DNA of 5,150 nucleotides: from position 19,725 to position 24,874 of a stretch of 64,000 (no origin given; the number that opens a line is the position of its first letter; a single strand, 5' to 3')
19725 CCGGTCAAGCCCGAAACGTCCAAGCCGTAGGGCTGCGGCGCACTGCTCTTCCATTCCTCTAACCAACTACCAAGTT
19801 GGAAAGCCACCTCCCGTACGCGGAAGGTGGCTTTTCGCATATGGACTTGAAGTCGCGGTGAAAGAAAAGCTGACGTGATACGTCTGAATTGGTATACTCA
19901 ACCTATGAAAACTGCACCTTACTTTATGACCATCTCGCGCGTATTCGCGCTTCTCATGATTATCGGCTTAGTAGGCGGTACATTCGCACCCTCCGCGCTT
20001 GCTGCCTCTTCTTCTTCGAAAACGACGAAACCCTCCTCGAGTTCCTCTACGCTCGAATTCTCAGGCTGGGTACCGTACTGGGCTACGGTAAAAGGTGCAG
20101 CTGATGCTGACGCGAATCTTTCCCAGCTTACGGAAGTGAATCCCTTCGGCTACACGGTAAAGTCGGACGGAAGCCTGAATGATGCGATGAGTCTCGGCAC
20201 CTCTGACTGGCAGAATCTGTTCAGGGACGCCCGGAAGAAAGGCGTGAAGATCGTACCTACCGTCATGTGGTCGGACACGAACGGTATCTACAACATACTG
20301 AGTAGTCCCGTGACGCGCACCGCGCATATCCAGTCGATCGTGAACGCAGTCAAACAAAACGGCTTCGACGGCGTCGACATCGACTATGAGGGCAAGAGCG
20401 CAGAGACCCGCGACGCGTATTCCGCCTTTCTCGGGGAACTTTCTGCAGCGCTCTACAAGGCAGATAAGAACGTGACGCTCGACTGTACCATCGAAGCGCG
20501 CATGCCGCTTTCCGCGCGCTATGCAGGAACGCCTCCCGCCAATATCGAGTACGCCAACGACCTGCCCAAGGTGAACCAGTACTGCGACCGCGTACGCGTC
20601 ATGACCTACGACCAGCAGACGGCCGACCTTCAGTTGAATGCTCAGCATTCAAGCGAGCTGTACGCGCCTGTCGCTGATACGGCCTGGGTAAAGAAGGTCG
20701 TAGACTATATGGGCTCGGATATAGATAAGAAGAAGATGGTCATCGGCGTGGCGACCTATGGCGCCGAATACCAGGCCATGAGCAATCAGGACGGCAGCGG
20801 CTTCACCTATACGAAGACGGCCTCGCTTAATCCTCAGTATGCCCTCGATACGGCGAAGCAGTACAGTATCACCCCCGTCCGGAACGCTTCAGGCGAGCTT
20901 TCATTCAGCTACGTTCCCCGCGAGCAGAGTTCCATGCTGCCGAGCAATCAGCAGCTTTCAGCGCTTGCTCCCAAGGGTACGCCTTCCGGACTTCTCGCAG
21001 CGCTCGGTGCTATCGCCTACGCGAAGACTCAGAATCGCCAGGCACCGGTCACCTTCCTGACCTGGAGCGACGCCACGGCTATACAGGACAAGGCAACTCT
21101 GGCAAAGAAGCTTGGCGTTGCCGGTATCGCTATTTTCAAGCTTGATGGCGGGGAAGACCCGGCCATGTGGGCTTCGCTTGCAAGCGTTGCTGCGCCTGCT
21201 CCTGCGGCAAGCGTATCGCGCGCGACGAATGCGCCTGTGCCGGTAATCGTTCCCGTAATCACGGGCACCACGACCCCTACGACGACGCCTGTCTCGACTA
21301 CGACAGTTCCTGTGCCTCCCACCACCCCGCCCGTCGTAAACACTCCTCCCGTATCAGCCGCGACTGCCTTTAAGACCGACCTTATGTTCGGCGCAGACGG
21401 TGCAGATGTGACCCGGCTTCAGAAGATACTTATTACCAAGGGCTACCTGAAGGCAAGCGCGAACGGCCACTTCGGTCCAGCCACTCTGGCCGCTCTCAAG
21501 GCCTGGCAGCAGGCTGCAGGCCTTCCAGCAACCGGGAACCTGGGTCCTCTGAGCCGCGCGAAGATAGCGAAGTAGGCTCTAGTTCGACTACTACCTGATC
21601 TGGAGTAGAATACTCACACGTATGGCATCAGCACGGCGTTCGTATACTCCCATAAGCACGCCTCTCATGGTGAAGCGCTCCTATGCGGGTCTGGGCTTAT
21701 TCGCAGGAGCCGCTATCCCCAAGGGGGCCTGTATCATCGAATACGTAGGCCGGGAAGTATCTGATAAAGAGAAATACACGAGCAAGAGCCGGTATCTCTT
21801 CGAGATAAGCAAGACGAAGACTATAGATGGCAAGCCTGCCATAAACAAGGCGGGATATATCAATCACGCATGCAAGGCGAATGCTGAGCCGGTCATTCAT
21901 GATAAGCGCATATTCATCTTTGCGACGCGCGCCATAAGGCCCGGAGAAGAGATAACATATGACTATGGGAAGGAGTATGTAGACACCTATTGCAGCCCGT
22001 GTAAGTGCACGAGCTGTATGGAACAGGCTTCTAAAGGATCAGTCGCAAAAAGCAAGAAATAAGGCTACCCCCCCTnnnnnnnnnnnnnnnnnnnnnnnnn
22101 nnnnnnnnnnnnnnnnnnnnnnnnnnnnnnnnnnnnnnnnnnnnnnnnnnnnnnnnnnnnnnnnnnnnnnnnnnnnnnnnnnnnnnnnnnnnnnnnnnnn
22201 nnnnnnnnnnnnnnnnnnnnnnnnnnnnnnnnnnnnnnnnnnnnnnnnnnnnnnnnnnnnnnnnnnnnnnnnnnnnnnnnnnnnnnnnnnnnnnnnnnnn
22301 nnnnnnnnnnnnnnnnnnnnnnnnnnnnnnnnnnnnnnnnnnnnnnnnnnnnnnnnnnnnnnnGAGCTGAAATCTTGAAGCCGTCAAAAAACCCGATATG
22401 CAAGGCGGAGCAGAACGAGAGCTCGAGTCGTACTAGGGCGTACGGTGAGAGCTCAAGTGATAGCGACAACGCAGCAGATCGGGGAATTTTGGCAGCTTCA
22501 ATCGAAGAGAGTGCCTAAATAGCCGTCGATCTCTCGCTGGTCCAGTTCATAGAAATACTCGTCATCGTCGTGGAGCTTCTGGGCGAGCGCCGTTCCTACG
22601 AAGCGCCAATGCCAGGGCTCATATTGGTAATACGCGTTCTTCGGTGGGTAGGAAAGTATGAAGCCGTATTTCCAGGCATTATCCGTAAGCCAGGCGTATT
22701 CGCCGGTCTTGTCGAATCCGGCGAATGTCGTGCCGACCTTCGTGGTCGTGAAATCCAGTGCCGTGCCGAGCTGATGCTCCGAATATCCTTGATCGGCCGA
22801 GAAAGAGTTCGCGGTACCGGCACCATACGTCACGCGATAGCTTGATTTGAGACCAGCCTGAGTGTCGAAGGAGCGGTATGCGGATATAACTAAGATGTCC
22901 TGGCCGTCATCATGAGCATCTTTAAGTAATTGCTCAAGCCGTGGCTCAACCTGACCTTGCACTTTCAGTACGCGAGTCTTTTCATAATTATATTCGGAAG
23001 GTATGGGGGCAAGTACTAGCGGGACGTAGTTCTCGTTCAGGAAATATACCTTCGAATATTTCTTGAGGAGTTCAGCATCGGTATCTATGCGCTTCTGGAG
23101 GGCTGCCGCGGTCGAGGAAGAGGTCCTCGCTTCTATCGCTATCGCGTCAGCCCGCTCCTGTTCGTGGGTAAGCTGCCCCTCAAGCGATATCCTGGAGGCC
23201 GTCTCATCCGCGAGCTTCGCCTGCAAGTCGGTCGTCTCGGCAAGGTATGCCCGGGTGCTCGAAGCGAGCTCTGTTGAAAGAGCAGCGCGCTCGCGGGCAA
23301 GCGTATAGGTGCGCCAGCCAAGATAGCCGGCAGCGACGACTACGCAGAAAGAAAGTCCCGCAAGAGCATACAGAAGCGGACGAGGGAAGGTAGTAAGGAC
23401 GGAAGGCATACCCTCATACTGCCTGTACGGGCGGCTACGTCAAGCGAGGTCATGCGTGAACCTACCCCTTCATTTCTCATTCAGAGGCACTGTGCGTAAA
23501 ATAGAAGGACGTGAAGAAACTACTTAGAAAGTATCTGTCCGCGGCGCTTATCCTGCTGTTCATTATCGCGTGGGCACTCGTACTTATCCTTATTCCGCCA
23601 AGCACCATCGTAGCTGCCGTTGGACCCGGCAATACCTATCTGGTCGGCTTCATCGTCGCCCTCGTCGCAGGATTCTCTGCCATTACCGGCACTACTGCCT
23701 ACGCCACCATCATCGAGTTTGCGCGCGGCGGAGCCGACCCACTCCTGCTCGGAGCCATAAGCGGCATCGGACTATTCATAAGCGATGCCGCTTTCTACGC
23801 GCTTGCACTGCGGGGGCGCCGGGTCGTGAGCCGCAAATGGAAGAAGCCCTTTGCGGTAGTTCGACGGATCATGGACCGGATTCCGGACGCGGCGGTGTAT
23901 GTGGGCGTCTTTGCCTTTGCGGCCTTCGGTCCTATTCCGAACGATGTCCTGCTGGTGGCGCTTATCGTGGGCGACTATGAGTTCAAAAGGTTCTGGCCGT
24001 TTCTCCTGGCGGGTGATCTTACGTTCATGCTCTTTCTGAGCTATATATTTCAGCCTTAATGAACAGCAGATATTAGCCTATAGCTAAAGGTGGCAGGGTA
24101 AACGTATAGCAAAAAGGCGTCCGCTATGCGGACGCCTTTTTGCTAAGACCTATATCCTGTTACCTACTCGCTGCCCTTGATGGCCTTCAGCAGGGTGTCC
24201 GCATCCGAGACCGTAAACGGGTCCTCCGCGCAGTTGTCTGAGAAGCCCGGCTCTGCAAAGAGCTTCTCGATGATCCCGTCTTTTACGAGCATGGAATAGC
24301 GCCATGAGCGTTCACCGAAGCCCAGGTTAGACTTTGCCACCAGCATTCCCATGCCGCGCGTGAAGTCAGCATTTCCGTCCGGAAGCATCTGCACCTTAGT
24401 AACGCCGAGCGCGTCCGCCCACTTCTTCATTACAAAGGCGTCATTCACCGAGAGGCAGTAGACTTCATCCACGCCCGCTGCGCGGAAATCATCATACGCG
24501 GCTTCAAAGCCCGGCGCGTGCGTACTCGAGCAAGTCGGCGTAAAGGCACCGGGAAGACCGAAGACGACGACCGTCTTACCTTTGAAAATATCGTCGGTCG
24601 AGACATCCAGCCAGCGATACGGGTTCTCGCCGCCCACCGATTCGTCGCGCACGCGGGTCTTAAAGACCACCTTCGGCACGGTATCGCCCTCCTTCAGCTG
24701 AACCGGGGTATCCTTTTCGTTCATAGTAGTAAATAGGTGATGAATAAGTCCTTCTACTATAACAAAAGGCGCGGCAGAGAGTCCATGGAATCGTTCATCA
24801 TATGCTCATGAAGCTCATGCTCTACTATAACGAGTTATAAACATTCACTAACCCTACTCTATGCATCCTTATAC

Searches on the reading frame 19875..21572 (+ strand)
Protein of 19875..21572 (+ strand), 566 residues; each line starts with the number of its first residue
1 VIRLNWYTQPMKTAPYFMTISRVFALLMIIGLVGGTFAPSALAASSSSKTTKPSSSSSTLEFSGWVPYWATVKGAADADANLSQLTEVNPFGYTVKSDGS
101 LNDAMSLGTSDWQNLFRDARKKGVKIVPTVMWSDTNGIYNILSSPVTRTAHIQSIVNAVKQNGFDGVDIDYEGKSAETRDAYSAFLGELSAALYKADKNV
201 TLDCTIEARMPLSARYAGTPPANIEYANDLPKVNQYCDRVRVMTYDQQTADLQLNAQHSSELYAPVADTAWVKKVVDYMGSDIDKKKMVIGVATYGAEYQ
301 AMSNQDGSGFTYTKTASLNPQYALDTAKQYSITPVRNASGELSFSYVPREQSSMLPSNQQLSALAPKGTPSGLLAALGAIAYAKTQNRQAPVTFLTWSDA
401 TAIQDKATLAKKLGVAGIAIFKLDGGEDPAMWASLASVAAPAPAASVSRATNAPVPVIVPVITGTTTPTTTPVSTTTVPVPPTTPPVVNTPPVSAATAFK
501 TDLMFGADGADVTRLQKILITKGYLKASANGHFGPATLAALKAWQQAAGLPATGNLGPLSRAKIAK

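Call 27: search_protein_families(library=pfam, proteins=[window:19875-21572:+], max_evalue=0.00001)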
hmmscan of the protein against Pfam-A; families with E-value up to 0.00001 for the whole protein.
window:19875-21572:+ (566 aa): 2 families
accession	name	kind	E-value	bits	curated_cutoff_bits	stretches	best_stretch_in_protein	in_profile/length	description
PF00704.34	Glyco_hydro_18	-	3.1e-35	122.8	29.6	1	68-424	5-315/317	Glycosyl hydrolases family 18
PF01471.23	PG_binding_1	-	1.4e-13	51.2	23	1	509-559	2-52/57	Putative peptidoglycan binding domain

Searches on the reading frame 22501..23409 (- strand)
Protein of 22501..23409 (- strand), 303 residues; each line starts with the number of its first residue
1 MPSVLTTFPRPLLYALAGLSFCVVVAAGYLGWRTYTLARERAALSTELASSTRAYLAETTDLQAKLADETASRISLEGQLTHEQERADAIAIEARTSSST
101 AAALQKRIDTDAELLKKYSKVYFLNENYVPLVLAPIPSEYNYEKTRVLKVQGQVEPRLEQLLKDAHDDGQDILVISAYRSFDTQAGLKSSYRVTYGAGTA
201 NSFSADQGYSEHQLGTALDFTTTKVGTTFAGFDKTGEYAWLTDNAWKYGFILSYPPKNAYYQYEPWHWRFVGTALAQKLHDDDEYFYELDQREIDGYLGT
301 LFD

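Call 27: search_protein_families(library=pfam, proteins=[window:22501-23409:-], max_evalue=0.00001)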
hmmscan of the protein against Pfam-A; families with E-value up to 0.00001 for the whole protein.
window:22501-23409:- (303 aa): 1 family
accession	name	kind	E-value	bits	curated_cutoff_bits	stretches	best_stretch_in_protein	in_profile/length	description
PF02557.22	VanY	-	2e-32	112.2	25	1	149-272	3-131/132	D-alanyl-D-alanine carboxypeptidase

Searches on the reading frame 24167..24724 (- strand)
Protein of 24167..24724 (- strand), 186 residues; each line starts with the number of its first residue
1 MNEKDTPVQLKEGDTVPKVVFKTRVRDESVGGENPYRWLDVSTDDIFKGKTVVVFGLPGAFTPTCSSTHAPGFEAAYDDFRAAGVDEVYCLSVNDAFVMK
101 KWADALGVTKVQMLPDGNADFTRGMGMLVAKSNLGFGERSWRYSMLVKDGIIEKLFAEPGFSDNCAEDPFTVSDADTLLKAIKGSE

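Call 27: search_protein_families(library=pfam, proteins=[window:24167-24724:-], max_evalue=0.00001)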
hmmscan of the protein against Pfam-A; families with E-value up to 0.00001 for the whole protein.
window:24167-24724:- (186 aa): 2 families
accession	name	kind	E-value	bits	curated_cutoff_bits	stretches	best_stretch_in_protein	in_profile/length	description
PF08534.16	Redoxin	-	7.8e-27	94.3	26.6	1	40-161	20-137/148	Redoxin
PF00578.27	AhpC-TSA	-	6e-13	49.3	26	1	40-148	17-116/124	AhpC/TSA family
